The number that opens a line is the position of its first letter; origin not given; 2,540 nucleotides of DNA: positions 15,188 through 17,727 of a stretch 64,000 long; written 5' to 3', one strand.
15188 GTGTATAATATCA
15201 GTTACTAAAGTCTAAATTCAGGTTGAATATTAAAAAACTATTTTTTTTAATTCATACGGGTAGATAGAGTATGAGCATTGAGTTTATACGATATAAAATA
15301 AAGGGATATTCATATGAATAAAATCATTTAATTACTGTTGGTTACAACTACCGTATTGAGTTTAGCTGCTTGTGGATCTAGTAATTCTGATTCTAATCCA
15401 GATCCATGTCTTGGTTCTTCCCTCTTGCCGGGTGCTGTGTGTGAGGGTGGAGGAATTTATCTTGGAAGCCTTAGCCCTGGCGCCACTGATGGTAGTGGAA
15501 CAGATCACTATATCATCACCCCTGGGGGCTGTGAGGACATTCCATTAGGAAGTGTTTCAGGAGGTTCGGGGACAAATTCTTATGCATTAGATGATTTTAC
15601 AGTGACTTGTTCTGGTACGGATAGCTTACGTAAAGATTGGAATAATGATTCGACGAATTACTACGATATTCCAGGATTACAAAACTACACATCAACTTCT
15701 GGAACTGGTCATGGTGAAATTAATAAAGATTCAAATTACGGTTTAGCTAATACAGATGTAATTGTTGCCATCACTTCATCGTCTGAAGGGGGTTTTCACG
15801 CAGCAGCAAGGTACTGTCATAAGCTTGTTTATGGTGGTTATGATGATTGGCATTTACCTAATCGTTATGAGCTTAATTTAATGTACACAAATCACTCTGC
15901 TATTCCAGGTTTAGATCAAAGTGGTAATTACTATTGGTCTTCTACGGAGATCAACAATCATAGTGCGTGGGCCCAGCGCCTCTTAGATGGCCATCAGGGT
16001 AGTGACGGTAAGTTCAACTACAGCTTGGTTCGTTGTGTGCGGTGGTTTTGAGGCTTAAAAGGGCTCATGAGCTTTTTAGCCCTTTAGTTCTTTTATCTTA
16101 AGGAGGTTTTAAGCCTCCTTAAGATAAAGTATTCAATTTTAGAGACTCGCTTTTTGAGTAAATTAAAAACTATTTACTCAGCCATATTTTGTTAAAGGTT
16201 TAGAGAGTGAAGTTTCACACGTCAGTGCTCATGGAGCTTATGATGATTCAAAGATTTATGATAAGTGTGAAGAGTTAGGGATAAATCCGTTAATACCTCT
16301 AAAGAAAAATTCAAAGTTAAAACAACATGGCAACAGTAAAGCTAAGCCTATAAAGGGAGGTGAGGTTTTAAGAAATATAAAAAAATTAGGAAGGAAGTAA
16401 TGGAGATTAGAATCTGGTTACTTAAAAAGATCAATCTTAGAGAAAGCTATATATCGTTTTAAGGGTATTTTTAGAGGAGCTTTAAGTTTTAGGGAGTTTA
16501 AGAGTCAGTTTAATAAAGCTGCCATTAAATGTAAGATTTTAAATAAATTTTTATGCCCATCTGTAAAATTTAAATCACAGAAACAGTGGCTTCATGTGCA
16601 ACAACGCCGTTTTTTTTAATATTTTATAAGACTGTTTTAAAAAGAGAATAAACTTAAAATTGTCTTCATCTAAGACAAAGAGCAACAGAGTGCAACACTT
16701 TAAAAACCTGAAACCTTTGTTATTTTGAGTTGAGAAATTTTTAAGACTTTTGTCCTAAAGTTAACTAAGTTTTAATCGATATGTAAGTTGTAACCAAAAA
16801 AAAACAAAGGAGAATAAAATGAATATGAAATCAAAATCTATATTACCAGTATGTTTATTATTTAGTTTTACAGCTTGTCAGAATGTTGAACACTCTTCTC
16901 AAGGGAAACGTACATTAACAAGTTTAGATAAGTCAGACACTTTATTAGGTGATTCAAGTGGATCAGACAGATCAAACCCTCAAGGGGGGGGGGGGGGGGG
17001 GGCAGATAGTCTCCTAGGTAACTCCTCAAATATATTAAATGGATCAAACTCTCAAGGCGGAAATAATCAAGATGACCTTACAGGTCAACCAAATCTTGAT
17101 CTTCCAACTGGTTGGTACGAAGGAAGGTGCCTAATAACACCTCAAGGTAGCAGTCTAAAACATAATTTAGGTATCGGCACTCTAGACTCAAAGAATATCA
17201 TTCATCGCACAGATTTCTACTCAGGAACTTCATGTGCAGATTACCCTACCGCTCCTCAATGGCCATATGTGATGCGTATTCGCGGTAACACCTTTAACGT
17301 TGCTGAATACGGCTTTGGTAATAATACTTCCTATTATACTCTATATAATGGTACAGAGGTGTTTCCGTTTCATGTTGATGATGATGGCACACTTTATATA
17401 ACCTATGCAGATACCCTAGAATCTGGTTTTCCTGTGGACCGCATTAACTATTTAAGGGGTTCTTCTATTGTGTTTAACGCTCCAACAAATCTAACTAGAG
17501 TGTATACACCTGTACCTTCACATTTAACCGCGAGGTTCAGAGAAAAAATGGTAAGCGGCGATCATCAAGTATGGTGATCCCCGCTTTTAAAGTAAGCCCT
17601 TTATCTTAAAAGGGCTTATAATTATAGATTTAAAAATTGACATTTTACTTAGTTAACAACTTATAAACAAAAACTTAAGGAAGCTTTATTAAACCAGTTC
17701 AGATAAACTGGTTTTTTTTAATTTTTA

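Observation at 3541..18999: Seven-member lipoprotein gene family gated by long poly-G tracts (G11-G24) just after the signal peptide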

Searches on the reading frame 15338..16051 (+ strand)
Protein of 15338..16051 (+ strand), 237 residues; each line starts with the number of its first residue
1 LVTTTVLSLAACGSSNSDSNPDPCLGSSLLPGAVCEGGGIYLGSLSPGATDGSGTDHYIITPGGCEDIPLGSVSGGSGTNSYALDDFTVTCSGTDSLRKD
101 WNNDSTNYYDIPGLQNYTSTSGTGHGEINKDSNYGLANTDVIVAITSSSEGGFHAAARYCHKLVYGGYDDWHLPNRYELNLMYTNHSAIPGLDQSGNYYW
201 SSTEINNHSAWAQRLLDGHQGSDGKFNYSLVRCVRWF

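Call 56: search_protein_families(library=pfam, proteins=[window:15338-16051:+], max_evalue=0.01)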
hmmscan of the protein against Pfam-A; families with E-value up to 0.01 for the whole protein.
window:15338-16051:+ (237 aa): 1 family
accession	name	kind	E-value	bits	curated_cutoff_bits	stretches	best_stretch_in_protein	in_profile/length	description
PF07603.17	Lcl_C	-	1e-13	52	34.9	1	153-235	24-117/117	Lcl C-terminal domain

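Call 85: search_protein_families(library=padloc, proteins=[window:15338-16051:+], max_evalue=0.001)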
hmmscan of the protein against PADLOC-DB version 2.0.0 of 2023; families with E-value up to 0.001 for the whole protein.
window:15338-16051:+ (237 aa): 0 families

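Call 86: search_protein_families(library=ncbifam, proteins=[P0158], max_evalue=0.1)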
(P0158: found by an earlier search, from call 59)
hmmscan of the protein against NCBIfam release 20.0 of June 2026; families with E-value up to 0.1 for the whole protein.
P0158 (548 aa): 3 families
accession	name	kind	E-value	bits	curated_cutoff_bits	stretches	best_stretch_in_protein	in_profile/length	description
TIGR02532.1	IV_pilin_GFxxxE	domain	0.0018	18.1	16.3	1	102-120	2-20/24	prepilin-type N-terminal cleavage/methylation domain-containing protein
NF041013.1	T4P_ComGE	equivalog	0.0035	17.4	49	1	99-122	1-24/83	competence type IV pilus minor pilin ComGE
NF007800.0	PRK10506.1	equivalog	0.06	13.2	158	0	96-130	3-36/163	prepilin peptidase-dependent protein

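Call 87: search_protein_families(library=pfam, proteins=[P0158], max_evalue=0.1)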
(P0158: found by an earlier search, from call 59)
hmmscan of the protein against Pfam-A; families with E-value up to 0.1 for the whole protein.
P0158 (548 aa): 1 family
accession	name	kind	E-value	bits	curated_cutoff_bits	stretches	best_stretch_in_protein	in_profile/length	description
PF07963.17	N_methyl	-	9.7e-05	22.2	21.2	1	100-120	3-23/27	Prokaryotic N-terminal methylation motif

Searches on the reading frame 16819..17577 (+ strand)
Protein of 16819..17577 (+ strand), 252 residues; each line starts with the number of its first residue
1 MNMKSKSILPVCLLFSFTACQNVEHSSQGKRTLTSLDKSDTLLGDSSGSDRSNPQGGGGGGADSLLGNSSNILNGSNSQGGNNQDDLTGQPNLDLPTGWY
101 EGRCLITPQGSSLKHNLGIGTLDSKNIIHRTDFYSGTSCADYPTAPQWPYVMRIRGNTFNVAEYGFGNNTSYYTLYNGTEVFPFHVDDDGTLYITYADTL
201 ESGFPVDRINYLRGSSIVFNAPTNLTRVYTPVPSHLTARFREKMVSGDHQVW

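Call 6: search_protein_families(library=pfam, proteins=[window:16819-17577:+], max_evalue=0.1)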
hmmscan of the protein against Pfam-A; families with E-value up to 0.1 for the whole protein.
window:16819-17577:+ (252 aa): 0 families

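Call 7: search_protein_families(library=ncbifam, proteins=[window:16819-17577:+], max_evalue=0.1)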
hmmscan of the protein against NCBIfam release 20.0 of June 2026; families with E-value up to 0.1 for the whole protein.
window:16819-17577:+ (252 aa): 0 families

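Call 11: find_homologous_proteins(query=window:16819-17577:+, max_evalue=0.001)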
Query window:16819-17577:+ (252 aa): 3 proteins with E <= 0.001 among 168 candidates.
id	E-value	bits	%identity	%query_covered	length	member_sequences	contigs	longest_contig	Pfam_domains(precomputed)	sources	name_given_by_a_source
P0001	1.4e-30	125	45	78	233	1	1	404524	-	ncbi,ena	-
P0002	3.5e-17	81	41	62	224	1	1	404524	-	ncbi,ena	-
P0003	5.2e-17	80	42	72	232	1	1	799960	-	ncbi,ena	-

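Call 13: find_encoding_contigs(protein=P0001, flank=10000, max_places=4)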
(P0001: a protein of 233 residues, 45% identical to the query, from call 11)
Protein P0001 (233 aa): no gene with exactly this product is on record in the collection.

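Call 17: find_related_loci(query=A1, collection=genome_contigs, flank=10000)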
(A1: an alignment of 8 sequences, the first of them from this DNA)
Query A1 (252 aa) in genome_contigs; peptide patterns used: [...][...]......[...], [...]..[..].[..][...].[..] (x = any residue, [..] = any of these).
100 stretches matched a pattern, but none encodes a relative of the query by tblastn (E <= 1e-3).
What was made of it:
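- Tried and rejected: Genome-collection scan with the family profile found nothing (call 17).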

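Call 19: find_encoding_contigs(protein=P0003, flank=10000, max_places=4)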
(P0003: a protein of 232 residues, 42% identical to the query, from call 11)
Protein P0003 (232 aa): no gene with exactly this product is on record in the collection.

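Call 24: find_related_loci(query=A1, collection=metagenome_contigs, flank=10000)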
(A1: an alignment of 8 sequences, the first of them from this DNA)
Query A1 (252 aa) in metagenome_contigs; peptide patterns used: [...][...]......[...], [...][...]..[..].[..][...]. (x = any residue, [..] = any of these).
152 stretches matched a pattern, but none encodes a relative of the query by tblastn (E <= 1e-3).

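Call 27: find_encoding_contigs(protein=P0007, flank=3000, max_places=5)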
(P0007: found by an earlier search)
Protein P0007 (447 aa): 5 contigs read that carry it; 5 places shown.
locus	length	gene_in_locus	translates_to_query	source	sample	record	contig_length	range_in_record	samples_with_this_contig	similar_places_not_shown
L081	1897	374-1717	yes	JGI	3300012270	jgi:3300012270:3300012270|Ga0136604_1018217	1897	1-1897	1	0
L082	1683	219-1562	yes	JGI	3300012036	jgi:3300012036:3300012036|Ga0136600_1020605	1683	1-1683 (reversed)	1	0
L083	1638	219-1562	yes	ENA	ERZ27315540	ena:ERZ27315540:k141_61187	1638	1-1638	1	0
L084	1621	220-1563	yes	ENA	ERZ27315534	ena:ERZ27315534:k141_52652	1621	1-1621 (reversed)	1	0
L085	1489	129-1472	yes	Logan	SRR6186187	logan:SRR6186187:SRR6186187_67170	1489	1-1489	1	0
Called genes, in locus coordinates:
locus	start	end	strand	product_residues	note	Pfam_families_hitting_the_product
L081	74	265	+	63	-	PF13384:HTH_23, PF13518:HTH_28, PF13551:HTH_29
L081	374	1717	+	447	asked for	PF01610:DDE_Tnp_ISL3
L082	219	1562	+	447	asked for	PF01610:DDE_Tnp_ISL3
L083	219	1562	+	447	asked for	PF01610:DDE_Tnp_ISL3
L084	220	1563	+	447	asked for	PF01610:DDE_Tnp_ISL3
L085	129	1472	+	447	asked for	PF01610:DDE_Tnp_ISL3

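Call 59: list_cluster_members(proteins=[window:16819-17574:+, window:15338-16048:+, window:19307-20695:-, window:3755-3910:+, window:5236-5415:+, window:6600-6800:+, window:9435-9614:+, window:18194-18391:+, window:44911-46350:-, window:48017-49477:-])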
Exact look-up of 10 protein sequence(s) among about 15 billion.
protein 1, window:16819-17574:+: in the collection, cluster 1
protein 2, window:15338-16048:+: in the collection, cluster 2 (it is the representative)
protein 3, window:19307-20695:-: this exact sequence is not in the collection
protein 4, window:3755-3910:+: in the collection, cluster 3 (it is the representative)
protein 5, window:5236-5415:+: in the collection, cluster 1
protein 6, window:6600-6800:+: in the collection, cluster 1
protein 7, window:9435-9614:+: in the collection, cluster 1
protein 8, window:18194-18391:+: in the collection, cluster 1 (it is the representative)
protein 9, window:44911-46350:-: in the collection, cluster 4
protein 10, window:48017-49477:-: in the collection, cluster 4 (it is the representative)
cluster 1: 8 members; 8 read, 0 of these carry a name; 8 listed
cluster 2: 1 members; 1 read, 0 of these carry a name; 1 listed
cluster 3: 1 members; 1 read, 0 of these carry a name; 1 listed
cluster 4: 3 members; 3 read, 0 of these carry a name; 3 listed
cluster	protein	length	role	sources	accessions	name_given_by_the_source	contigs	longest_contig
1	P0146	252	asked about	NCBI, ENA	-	-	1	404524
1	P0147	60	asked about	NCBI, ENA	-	-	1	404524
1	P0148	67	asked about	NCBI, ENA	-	-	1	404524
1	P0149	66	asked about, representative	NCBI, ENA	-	-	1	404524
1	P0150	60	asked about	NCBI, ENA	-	-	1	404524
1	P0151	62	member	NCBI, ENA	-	-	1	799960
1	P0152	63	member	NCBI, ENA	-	-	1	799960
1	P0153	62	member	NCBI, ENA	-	-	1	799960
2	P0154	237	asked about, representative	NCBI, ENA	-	-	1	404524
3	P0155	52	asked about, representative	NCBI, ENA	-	-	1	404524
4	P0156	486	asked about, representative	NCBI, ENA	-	-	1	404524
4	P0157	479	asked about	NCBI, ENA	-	-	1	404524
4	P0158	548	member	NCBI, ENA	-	-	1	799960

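Call 85: search_protein_families(library=padloc, proteins=[window:16819-17577:+], max_evalue=0.001)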
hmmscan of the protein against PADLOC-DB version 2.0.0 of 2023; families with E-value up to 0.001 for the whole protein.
window:16819-17577:+ (252 aa): 0 families

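Call 86: search_protein_families(library=ncbifam, proteins=[P0158], max_evalue=0.1)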
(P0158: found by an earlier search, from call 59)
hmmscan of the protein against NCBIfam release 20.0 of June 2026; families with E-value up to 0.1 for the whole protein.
P0158 (548 aa): 3 families
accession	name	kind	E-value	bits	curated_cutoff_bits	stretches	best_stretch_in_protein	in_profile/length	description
TIGR02532.1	IV_pilin_GFxxxE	domain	0.0018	18.1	16.3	1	102-120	2-20/24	prepilin-type N-terminal cleavage/methylation domain-containing protein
NF041013.1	T4P_ComGE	equivalog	0.0035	17.4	49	1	99-122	1-24/83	competence type IV pilus minor pilin ComGE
NF007800.0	PRK10506.1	equivalog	0.06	13.2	158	0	96-130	3-36/163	prepilin peptidase-dependent protein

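Call 87: search_protein_families(library=pfam, proteins=[P0158], max_evalue=0.1)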
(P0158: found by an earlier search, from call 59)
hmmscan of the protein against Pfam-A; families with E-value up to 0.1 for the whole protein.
P0158 (548 aa): 1 family
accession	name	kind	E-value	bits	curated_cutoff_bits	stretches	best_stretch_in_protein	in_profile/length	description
PF07963.17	N_methyl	-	9.7e-05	22.2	21.2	1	100-120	3-23/27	Prokaryotic N-terminal methylation motif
